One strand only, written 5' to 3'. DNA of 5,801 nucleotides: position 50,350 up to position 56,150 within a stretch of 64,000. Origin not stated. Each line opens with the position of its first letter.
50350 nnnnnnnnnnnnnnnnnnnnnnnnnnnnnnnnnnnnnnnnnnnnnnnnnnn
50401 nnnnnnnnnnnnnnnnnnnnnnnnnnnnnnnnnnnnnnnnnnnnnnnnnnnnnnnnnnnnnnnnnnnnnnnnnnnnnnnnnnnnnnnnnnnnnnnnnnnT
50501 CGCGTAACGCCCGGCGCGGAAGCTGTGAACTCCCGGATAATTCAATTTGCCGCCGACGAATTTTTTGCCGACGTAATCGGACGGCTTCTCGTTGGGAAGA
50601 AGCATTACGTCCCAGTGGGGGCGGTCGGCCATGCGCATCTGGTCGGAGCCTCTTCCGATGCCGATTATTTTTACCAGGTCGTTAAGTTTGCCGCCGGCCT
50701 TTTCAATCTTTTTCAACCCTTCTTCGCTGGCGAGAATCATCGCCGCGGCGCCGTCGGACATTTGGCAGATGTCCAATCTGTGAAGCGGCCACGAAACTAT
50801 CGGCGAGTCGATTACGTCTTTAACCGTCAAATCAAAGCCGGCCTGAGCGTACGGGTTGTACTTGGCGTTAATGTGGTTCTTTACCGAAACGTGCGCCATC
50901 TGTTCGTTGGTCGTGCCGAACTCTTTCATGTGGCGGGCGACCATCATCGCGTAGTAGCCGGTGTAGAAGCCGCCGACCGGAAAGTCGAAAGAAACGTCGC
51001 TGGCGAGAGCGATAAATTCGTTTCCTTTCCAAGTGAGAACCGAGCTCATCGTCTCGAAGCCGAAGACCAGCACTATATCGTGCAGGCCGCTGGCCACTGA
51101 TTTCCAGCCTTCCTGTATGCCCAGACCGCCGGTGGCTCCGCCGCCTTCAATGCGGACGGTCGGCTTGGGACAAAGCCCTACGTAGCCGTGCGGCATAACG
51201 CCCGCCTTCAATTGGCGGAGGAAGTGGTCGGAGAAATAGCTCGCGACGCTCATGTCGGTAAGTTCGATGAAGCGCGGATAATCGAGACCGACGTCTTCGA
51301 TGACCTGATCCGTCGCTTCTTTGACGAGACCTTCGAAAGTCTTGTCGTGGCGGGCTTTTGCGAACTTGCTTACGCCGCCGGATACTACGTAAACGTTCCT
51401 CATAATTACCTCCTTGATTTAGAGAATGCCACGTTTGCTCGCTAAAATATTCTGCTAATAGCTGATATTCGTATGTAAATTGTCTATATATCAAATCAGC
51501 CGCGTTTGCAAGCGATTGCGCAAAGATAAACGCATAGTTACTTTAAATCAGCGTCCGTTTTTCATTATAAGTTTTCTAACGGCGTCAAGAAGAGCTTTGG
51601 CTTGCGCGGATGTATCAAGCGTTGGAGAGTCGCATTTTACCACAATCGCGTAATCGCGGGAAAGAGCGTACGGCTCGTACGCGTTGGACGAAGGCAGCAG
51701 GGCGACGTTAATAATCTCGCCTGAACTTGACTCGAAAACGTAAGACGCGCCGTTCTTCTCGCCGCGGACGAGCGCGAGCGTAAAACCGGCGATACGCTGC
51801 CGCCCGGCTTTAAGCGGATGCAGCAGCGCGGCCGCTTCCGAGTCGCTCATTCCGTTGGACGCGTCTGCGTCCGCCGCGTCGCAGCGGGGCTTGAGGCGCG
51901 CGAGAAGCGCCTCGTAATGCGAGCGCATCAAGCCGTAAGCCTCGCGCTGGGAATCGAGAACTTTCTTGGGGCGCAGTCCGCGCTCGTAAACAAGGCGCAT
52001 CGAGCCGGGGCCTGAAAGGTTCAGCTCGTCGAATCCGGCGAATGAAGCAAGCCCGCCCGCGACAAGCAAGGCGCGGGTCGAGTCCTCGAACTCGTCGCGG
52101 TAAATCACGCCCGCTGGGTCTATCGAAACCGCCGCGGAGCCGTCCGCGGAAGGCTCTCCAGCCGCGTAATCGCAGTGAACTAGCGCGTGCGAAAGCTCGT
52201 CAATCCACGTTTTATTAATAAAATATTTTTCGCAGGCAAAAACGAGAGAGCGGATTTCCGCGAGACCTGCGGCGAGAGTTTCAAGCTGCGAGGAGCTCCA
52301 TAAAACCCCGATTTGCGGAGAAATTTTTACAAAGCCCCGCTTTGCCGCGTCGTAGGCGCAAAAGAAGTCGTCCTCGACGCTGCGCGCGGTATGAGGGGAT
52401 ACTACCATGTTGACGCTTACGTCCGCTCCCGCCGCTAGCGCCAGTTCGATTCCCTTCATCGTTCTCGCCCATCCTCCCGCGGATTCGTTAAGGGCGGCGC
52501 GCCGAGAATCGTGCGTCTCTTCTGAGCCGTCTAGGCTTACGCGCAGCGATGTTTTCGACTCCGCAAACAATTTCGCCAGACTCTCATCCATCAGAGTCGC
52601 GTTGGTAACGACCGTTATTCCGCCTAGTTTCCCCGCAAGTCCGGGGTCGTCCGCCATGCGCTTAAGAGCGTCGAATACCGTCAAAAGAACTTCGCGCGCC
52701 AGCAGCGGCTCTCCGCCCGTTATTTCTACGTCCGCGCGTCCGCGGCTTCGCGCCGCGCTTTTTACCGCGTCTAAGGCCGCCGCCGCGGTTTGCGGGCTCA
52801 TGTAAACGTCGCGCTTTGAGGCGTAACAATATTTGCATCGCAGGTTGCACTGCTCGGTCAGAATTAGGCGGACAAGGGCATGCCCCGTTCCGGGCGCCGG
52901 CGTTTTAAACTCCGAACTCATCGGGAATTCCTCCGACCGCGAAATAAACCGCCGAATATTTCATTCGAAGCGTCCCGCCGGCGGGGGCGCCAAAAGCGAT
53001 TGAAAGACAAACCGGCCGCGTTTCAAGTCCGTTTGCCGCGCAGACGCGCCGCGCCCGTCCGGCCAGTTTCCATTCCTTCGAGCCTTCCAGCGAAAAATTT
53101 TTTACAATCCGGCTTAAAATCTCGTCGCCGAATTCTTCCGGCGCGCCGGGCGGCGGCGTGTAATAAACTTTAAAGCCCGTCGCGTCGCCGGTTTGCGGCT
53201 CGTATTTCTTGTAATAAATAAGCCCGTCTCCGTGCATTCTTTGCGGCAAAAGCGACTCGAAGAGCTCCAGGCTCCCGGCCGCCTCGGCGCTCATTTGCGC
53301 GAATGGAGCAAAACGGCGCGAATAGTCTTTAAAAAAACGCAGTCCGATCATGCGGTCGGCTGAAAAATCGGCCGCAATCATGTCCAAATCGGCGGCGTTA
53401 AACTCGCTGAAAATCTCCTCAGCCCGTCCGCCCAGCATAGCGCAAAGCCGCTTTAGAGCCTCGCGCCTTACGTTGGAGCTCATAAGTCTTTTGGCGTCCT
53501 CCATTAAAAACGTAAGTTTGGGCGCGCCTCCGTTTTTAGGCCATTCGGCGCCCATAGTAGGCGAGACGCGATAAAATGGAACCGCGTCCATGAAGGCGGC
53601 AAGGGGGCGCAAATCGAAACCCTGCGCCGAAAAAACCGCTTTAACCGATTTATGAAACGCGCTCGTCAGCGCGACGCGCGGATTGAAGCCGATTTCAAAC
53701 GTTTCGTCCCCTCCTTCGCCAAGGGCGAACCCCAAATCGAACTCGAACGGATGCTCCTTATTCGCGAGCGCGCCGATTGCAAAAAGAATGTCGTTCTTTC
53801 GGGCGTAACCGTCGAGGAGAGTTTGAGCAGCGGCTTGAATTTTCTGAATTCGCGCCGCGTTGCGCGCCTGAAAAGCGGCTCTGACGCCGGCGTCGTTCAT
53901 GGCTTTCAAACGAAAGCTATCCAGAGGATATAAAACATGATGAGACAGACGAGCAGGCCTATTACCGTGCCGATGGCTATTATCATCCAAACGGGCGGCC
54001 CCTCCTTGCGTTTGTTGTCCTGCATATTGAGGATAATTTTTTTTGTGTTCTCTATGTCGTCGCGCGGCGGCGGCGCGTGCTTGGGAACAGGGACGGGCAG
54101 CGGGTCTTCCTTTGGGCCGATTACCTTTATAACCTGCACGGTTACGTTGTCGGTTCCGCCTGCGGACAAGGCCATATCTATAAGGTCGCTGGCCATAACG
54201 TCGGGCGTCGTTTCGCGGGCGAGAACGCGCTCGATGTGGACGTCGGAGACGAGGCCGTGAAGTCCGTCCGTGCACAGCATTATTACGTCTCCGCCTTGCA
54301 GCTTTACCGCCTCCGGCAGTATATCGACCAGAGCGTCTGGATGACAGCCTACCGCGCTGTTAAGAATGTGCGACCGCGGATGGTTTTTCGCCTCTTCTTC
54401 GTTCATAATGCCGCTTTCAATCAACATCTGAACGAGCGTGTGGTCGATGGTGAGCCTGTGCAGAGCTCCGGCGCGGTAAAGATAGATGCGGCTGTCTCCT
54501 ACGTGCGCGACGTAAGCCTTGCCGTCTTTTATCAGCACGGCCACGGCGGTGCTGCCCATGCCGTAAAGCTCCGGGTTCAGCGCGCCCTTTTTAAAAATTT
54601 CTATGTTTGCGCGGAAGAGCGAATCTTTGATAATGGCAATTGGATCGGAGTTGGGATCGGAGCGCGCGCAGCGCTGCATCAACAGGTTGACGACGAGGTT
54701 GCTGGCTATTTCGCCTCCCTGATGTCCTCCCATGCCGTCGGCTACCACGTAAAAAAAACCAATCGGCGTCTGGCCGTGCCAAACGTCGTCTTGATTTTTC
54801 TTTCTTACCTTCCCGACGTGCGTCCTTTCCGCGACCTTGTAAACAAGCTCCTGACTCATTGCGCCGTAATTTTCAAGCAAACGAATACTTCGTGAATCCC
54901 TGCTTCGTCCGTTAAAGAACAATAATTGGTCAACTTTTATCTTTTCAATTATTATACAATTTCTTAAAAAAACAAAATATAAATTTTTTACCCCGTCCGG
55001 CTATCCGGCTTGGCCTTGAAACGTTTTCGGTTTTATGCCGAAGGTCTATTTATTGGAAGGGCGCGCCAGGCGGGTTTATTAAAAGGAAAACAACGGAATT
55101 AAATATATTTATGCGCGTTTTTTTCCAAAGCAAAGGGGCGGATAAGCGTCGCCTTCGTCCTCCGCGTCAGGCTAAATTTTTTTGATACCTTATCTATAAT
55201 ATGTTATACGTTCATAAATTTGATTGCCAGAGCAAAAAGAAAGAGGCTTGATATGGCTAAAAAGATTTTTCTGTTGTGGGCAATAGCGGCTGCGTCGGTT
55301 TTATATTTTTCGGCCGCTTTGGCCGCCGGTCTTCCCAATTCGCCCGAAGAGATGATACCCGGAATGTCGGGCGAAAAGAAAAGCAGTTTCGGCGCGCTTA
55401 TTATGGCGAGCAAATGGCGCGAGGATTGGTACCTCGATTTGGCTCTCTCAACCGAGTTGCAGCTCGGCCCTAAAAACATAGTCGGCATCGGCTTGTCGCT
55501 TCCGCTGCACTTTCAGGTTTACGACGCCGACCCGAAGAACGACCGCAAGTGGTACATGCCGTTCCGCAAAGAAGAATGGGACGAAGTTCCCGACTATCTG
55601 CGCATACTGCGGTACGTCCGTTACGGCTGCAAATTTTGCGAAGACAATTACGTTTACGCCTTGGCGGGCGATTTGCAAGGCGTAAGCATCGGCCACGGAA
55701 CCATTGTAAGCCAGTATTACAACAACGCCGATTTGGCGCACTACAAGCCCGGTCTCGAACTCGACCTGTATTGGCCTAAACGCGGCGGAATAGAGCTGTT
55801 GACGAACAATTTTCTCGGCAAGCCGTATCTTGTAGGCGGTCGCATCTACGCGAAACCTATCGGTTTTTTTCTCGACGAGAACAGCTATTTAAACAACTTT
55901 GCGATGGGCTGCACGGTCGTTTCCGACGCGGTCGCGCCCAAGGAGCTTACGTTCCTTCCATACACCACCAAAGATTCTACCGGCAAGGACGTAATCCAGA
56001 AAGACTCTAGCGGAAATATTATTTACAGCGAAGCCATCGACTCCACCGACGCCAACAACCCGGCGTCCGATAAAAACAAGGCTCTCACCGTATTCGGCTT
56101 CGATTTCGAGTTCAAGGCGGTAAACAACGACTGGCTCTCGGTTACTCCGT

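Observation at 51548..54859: PP2C phosphatase / predicted prenyltransferase-barrel / radical SAM operon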

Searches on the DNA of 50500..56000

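Call 59: search_rna_families(source=window, start=50500, end=56000, threshold=evalue, max_evalue=1)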
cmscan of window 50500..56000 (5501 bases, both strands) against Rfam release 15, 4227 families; matches with E-value up to 1: 0.
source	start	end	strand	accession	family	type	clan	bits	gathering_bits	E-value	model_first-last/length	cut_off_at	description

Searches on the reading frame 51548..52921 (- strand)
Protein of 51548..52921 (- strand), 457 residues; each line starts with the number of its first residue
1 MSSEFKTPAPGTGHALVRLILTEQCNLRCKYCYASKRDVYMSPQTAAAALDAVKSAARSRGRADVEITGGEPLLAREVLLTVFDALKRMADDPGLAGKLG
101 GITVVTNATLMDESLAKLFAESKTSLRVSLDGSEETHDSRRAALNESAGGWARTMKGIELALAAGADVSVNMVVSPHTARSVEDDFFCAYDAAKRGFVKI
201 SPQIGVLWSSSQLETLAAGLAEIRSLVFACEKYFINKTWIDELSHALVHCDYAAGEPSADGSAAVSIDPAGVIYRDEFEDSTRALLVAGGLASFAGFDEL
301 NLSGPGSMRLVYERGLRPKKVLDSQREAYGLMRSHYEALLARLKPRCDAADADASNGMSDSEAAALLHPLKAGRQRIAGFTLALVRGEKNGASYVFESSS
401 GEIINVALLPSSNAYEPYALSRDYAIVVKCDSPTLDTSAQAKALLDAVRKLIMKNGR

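Call 3: search_protein_families(library=pfam, proteins=[window:51548-52921:-], max_evalue=1)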
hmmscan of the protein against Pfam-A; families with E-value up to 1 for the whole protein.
window:51548-52921:- (457 aa): 2 families
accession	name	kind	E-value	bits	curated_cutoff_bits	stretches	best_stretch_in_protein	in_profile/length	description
PF04055.27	Radical_SAM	-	1.6e-20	74.4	29.5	1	20-184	2-161/166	Radical SAM superfamily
PF13353.11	Fer4_12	-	8.4e-07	29.8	22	1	11-91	3-82/137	4Fe-4S single cluster domain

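Call 4: search_protein_families(library=ncbifam, proteins=[window:51548-52921:-], max_evalue=1)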
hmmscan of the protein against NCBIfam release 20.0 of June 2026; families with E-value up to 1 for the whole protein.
window:51548-52921:- (457 aa): 84 families (the best 25 are shown)
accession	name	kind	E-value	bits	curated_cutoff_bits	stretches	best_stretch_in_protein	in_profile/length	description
NF047865.1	rSAM_PapB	equivalog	3.7e-30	105.3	340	1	17-274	5-263/330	PapB family radical SAM/SPASM ranthipeptide maturase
TIGR04068.1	rSAM_ocin_clost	equivalog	2.5e-21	76.1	500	1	18-200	87-275/462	Cys-rich peptide radical SAM maturase CcpM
TIGR02666.1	moaA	equivalog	6.8e-21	74.6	284.05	1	16-178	11-168/336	GTP 3',8-cyclase MoaA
NF045574.1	sacti_mat_StsB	exception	2.8e-19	69.3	625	1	18-184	99-251/466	StsB family radical SAM/SPASM domain sactipeptide maturase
TIGR03978.1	rSAM_paired_1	equivalog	3e-19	69.1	370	1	15-172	83-240/466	His-Xaa-Ser system radical SAM maturase HxsB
NF041718.1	rSAM_phane_AMC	equivalog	6.3e-19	68.2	425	1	21-190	12-178/362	cyclophane-forming radical SAM peptide maturase AmcB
NF041298.1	rSAM_mat_DynA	equivalog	1.7e-18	66.8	450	1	22-185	8-170/356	dynobactin maturation radical SAM/SPASM protein DynA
TIGR04280.1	geopep_mat_rSAM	hypoth_equivalog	4.6e-18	65.4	400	1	14-142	83-212/428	geopeptide radical SAM maturase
TIGR03906.1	quino_hemo_SAM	equivalog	6.2e-17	61.4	453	1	18-144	97-225/467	quinohemoprotein amine dehydrogenase maturation protein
TIGR04064.1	rSAM_nif11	equivalog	1.4e-16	60.3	518.7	1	16-143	79-207/459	nif11-like peptide radical SAM maturase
NF035951.1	rSAM_RumMC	equivalog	5.3e-16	58.4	720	1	18-179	115-282/510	RumMC family radical SAM sactipeptide maturase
TIGR02668.1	moaA_archaeal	equivalog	2.4e-15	56.3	325.25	1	17-181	12-165/303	GTP 3',8-cyclase MoaA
NF038107.1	rSAM_NF038107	equivalog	3.5e-15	55.7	600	1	17-145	87-218/444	Cys-every-fifth radical SAM/SPASM peptide maturase CefB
NF040492.1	not_ScfB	exception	4.6e-15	55.4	855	1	19-207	99-287/450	ScfB-related radical SAM/SPASM orphan maturase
TIGR04083.1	rSAM_pep_methan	hypoth_equivalog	9.4e-15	54.4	300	1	17-184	2-159/376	TIGR04083 family peptide-modifying radical SAM enzyme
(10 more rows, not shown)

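Call 14: search_protein_families(library=padloc, proteins=[window:51548-52921:-], max_evalue=1)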
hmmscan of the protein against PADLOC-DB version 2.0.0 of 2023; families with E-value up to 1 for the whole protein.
window:51548-52921:- (457 aa): 3 families
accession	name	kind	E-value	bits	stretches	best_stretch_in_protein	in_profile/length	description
PDLC02903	pVip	-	4.8e-17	60.3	1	18-181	3-152/257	Viperins not associated with kinases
PDLC02904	pVip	-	8.3e-12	43.2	1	19-175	7-150/262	Viperins associated with kinases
PDLC02905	pVip-kinase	-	1.4e-05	22.6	1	19-135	186-296/474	Viperin-kinase fusion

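Call 26: find_homologous_proteins(query=window:51548-52921:-, max_evalue=1e-10)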
Query window:51548-52921:- (457 aa): 2 proteins with E <= 1e-10 among 8000 candidates.
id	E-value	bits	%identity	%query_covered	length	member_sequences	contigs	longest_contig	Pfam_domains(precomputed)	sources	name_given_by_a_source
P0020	2.5e-226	769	78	100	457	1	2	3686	PF04055.28,PF13353.12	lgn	-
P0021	2.2e-218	743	99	76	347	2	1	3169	-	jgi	-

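Call 49: find_homologous_proteins(query=A5, max_evalue=1e-15)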
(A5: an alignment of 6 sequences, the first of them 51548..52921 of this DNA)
Query A5 (6 sequences) (457 aa, profile of the alignment): 22 proteins with E <= 1e-15 among 8000 candidates.
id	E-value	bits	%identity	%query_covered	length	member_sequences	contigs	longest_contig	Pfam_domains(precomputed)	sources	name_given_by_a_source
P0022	7.9e-210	715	38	96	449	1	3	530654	PF04055.28,PF13353.12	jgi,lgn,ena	-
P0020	4.3e-209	713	78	100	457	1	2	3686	PF04055.28,PF13353.12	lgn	-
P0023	3.9e-207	707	38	96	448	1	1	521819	PF04055.28,PF13353.12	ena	-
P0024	1.3e-198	679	37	95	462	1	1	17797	PF04055.28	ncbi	-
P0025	2.6e-197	674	38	94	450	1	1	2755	PF04055.28,PF13353.12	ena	-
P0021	7.1e-154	531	99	76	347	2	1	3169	-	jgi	-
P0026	7.1e-24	102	26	37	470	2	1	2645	PF04055.28,PF13353.12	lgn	-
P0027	1.4e-23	102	28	36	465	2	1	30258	PF04055.28,PF13353.12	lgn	-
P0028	3.6e-23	100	30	47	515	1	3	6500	PF04055.28,PF13353.12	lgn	-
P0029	3.1e-20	91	37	27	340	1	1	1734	PF04055.28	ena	-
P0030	2.4e-19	88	33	38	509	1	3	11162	PF04055.28,PF13353.12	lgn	-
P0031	9.4e-19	86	30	30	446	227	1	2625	PF04055.28,PF13353.12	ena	-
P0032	2.0e-18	85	29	30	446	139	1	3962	PF04055.28,PF13353.12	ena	-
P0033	2.1e-18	84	30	38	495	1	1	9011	PF04055.28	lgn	-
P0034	2.1e-18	84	28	31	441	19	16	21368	PF04055.28,PF13353.12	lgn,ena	-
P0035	2.2e-18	84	29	31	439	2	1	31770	PF04055.28,PF13353.12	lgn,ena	-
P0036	1.0e-17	82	31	34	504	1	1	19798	PF04055.28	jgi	jgi:uncharacterized protein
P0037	4.2e-17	80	28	30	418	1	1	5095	PF04055.28,PF13353.12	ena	-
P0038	4.8e-17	80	28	30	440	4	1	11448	PF04055.28,PF13353.12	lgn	-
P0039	1.5e-16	78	26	46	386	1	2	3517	PF04055.28,PF13353.12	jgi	-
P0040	2.5e-16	78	26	41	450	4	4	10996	PF04055.28,PF13353.12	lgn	-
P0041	2.6e-16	78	32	28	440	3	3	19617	PF04055.28,PF13353.12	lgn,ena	-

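Call 62: predict_structure(alignment_id=A6)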
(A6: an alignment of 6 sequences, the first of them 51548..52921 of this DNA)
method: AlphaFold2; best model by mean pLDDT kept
length: 457 residues; sequences in the alignment: 6
mean_pLDDT: 80.9   pTM: 0.70
mean pLDDT of the five models: 80.9, 81.0, 80.5, 79.2, 79.2
residues with pLDDT >= 90: 137; 70-90: 243; 50-70: 50; < 50: 27
segments of 3 or more residues with pLDDT < 50: 132-148, 352-355
pLDDT, mean of each block of 10 residues (from residue 1): 62 84 63 57 93 91 88 88 91 87 88 92 87 42 39 81 90 85 79 80 91 96 80 78 88 78 83 85 89 87 85 92 96 95 78 60 83 81 86 88 85 72 75 65 84 69
secondary structure, 60 per line:
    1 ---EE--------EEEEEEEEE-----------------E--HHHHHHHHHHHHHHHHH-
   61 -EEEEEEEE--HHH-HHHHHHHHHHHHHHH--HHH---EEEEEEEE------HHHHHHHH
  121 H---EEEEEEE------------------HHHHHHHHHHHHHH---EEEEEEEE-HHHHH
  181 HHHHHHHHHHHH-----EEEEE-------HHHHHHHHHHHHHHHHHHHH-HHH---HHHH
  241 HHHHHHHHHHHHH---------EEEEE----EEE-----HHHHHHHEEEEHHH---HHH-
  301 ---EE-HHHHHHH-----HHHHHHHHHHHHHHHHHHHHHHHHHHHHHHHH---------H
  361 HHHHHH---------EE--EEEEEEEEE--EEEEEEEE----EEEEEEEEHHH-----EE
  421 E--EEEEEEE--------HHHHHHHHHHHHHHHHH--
elements in order: E14-22 H43-59 E62-69 H76-90 E99-106 H113-121 E125-131 H150-163 E167-174 H176-192 E198-202 H210-229 H237-253 E263-267 E272-274 H280-286 E287-290 H307-313 H319-350 H360-366 E380-388 E391-398 E403-410 E419-421 E424-430 H439-455

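Call 65: fold_search(model_id=the predicted structure, library=pdb)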
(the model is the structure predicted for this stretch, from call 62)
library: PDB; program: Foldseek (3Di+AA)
matches with E <= 10: 1294; with E <= 0.001: 59
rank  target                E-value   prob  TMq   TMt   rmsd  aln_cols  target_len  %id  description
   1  4k36_A                1.2e-11  1.00  0.46  0.53   8.2       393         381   18  His6 tagged anSMEcpe with bound AdoMet (released 2013-05-08)
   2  4k37_A                2.3e-11  1.00  0.48  0.58   7.6       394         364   18  Native anSMEcpe with bound AdoMet (released 2013-05-08)
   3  4k37_B                6.8e-11  1.00  0.48  0.57   7.6       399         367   18  Native anSMEcpe with bound AdoMet (released 2013-05-08)
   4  4k38_B                1.1e-10  1.00  0.48  0.58   7.6       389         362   19  Native anSMEcpe with bound AdoMet and Kp18Cys peptide (released 2013-05-08)
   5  4k39_B                1.8e-10  1.00  0.48  0.59   7.7       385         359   18  Native anSMEcpe with bound AdoMet and Cp18Cys peptide (released 2013-05-08)
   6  4k39_A                1.8e-10  1.00  0.46  0.56   8.0       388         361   19  Native anSMEcpe with bound AdoMet and Cp18Cys peptide (released 2013-05-08)
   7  4k38_A                2.2e-10  1.00  0.47  0.57   7.7       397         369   18  Native anSMEcpe with bound AdoMet and Kp18Cys peptide (released 2013-05-08)
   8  4k36_B                4.6e-10  1.00  0.47  0.57   7.6       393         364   18  His6 tagged anSMEcpe with bound AdoMet (released 2013-05-08)
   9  8vpo                  2.7e-09  1.00  0.41  0.41   8.1       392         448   14  X-Ray Crystal Structure of TigE from Paramaledivibacter caminithermalis (released 2024-02-07)
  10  5why_B                8.9e-09  1.00  0.49  0.53   6.8       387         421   16  Structural Insights into Thioether Bond Formation in the Biosynthesis of Sactipeptides (released 2017-07-26)
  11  9gmc_C                3.8e-08  1.00  0.47  0.56   6.7       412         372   16  Crystal structure of the complex formed between the radical SAM protein ChlB and the R3A mutant of ChlA (released 2025-06-25)
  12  5wgg_A                4.3e-08  1.00  0.50  0.52   6.6       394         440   16  Structural Insights into Thioether Bond Formation in the Biosynthesis of Sactipeptides (released 2017-07-26)
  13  9gmc_A                4.5e-08  1.00  0.45  0.53   7.6       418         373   17  Crystal structure of the complex formed between the radical SAM protein ChlB and the R3A mutant of ChlA (released 2025-06-25)
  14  5why_A                7.5e-08  1.00  0.53  0.57   5.8       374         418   16  Structural Insights into Thioether Bond Formation in the Biosynthesis of Sactipeptides (released 2017-07-26)
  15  6efn                  8.3e-08  1.00  0.43  0.50   6.9       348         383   20  Structure of a RiPP maturase, SkfB (released 2018-10-24)
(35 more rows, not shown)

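Call 88: find_encoding_contigs(protein=P0020, flank=4000, max_places=2)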
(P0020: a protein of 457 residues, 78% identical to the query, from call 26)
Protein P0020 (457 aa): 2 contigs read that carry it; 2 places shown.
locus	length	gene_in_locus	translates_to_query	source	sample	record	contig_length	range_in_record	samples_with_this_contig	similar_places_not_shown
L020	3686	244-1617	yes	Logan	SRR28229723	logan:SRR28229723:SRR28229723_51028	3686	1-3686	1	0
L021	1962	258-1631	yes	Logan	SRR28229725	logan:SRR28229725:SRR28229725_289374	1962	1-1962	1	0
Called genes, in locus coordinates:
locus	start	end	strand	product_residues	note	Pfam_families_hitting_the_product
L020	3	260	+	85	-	?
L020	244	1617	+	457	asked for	PF13353:Fer4_12 (weak), PF04055:Radical_SAM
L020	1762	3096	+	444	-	PF00108:Thiolase_N, PF22691:Thiolase_C_1, PF02803:Thiolase_C (weak)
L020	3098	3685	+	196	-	?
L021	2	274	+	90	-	?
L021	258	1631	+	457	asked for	PF13353:Fer4_12 (weak), PF04055:Radical_SAM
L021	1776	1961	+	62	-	?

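Call 89: find_encoding_contigs(protein=P0025, flank=4000, max_places=2)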
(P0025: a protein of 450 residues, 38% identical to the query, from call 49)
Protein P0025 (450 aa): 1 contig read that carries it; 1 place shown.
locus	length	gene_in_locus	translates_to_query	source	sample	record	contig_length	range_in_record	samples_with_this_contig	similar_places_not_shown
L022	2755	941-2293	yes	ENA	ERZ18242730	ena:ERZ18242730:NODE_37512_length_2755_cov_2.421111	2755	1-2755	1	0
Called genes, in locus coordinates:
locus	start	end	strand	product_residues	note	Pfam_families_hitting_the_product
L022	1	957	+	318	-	?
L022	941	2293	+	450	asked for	PF04055:Radical_SAM, PF13353:Fer4_12 (weak)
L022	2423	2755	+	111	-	?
